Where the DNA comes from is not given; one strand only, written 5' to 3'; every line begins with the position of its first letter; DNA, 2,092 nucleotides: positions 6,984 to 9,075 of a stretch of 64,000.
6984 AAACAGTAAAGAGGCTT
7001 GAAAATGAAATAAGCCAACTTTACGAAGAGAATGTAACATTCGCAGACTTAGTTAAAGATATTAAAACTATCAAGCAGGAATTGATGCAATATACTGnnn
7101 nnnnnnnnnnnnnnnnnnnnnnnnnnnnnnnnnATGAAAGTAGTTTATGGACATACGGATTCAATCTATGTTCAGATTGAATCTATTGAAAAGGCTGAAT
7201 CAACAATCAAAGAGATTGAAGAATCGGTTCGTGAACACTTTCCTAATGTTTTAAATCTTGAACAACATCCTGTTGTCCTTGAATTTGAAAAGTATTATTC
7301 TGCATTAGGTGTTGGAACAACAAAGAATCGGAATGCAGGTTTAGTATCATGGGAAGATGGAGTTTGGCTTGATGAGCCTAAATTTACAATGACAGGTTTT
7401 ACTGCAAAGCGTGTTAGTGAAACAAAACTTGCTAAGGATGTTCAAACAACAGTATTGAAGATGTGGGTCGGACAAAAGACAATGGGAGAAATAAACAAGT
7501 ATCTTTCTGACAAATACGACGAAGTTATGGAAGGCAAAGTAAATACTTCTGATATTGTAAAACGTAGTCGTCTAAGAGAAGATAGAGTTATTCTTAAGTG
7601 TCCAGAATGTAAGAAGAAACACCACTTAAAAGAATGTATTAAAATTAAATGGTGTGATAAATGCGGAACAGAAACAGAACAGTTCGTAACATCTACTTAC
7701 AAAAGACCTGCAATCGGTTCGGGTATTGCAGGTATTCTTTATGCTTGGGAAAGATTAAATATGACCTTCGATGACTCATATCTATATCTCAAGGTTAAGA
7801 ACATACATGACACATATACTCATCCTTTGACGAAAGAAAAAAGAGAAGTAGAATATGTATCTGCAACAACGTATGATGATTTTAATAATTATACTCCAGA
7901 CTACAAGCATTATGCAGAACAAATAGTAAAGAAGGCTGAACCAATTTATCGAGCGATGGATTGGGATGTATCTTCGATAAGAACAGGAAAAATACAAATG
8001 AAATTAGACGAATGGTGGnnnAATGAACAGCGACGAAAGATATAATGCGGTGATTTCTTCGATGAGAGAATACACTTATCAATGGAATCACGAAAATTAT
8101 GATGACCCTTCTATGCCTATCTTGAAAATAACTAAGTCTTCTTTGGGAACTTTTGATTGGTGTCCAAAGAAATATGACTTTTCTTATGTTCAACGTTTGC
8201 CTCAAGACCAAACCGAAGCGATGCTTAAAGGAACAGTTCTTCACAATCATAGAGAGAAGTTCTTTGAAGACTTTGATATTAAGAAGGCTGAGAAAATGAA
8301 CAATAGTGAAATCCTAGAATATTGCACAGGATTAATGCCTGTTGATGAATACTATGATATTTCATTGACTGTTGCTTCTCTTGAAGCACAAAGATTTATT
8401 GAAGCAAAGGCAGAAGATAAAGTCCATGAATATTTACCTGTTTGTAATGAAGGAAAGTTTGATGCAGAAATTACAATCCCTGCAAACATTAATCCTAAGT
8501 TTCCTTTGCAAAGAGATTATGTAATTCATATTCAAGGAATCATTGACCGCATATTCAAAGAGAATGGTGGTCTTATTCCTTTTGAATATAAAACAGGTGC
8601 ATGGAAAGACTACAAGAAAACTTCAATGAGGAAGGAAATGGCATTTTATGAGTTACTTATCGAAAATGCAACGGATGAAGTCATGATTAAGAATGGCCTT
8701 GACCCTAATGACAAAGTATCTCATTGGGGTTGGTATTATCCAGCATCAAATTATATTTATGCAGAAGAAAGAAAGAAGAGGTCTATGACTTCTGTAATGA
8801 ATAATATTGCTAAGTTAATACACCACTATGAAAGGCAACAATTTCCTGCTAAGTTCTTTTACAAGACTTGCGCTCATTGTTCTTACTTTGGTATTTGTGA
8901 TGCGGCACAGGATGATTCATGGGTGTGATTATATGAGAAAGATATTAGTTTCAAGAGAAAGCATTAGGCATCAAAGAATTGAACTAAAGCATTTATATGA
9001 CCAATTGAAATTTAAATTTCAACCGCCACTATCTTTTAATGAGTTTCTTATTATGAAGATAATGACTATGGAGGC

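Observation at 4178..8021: Family-B DNA polymerase split just before motif C by a 1.3-kb HNH cassette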

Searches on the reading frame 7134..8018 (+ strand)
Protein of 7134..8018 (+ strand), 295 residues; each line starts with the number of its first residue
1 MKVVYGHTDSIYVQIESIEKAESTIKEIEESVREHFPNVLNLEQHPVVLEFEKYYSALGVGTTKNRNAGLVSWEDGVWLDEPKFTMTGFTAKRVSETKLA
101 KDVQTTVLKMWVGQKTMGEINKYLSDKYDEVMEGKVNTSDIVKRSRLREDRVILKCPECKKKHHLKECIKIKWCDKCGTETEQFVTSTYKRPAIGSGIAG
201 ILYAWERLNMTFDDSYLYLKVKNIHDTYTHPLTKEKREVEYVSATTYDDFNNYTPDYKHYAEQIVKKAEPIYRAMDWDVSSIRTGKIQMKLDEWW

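Call 3: search_protein_families(library=pfam, proteins=[window:7134-8018:+], max_evalue=0.1)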
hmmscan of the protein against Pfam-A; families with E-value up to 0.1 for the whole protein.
window:7134-8018:+ (295 aa): 4 families
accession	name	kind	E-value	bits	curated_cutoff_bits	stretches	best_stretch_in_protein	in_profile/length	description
PF00136.26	DNA_pol_B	-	1.7e-08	34.1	23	1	1-144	222-365/453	DNA polymerase family B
PF14809.11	TGT_C1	-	0.0082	16.9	25.3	0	25-56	24-52/70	C1 domain of tRNA-guanine transglycosylase dimerisation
PF09723.15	Zn_ribbon_8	-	0.036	14.5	34.4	0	174-190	8-23/41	Zinc ribbon domain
PF23321.1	R1_ABCA1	-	0.099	13.1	27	0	18-52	10-44/75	ABCA1-like, C-terminal R1 regulatory domain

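Call 4: search_protein_families(library=phrogs, proteins=[window:7134-8018:+], max_evalue=0.1)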
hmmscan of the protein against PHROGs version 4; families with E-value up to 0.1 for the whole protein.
window:7134-8018:+ (295 aa): 5 families
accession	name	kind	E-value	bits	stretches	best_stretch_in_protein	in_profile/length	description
phrog_262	-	DNA, RNA and nucleotide metabolism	6.6e-12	45.3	1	3-137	574-726/856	DNA polymerase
phrog_1918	-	DNA, RNA and nucleotide metabolism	2.5e-06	27.8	1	37-141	157-259/382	DNA polymerase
phrog_1809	-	unknown function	0.02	15.8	1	207-238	43-74/131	-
phrog_13897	-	unknown function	0.069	14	0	17-35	14-32/43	-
phrog_34303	-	unknown function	0.078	13.4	0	10-85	234-306/332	-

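Call 9: search_dna_similar(query=window:7134-8018:+, collection=phages, mode=protein, max_rows=30)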
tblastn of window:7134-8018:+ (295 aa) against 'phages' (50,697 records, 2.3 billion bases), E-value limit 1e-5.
No match.

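Call 24: search_solved_structures(query=window:7134-8018:+, max_evalue=1, show_alignments=3)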
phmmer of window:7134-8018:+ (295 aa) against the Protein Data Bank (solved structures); distinct sequences matched with E-value up to 1: 13.
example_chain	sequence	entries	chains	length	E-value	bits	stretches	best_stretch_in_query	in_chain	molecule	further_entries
3iay_A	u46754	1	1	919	0.0045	19.8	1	3-143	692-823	DNA polymerase delta catalytic subunit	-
7kc0_A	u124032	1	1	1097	0.0058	19.4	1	3-143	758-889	DNA polymerase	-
6p1h_A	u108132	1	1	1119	0.0059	19.4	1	3-143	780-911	DNA polymerase delta catalytic subunit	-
7lxd_A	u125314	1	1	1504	0.017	17.9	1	2-142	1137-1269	DNA polymerase zeta catalytic subunit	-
6v8p_A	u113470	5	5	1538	0.018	17.8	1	2-142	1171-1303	DNA polymerase zeta catalytic subunit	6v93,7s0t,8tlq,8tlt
1aaf_A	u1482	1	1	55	0.063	16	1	143-188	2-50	HIV-1 NUCLEOCAPSID PROTEIN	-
6rwg_A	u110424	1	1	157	0.12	15.1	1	133-188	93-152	Gag polyprotein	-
5i1r_A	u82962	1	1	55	0.14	14.9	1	143-188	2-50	Nucleocapsid protein p7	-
1f6u_A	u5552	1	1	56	0.46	13.2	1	144-189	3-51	HIV-1 NUCLEOCAPSID PROTEIN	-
5o2u_A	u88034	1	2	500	0.48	13.1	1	136-189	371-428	Capsid protein p24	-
2m3z_A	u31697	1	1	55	0.48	13.1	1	143-188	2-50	NUCLEOCAPSID PROTEIN P7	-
1a1t_A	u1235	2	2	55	0.58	12.8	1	144-188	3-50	NUCLEOCAPSID PROTEIN | HIV-1 NUCLEOCAPSID PROTEIN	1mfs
7lgo_A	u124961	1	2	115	0.86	12.3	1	239-294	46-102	Non-structural protein 3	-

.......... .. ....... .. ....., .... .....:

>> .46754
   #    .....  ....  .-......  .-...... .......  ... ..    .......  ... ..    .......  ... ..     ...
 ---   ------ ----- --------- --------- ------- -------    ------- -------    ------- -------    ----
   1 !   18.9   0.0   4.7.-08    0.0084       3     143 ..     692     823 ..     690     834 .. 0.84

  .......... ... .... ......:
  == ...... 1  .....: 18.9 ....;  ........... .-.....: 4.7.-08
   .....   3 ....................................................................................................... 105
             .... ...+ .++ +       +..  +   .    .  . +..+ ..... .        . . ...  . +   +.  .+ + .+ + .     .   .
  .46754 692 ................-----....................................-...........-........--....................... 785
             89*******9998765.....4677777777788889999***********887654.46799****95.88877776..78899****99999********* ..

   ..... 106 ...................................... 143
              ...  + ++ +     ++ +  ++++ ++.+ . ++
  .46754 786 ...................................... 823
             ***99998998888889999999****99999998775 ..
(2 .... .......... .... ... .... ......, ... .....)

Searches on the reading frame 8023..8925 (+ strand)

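Call 69: search_protein_families(library=pfam, proteins=[window:8023-8925:+], max_evalue=0.0001)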
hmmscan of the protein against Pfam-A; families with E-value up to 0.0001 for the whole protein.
window:8023-8925:+ (301 aa): 2 families
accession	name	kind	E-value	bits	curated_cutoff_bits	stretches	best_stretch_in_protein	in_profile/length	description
PF12705.13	PDDEXK_1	-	3.7e-16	60.2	22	1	37-293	3-247/247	PD-(D/E)XK nuclease superfamily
PF01930.23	Cas_Cas4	-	1.2e-05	25.9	22.7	0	171-292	53-158/160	Domain of unknown function DUF83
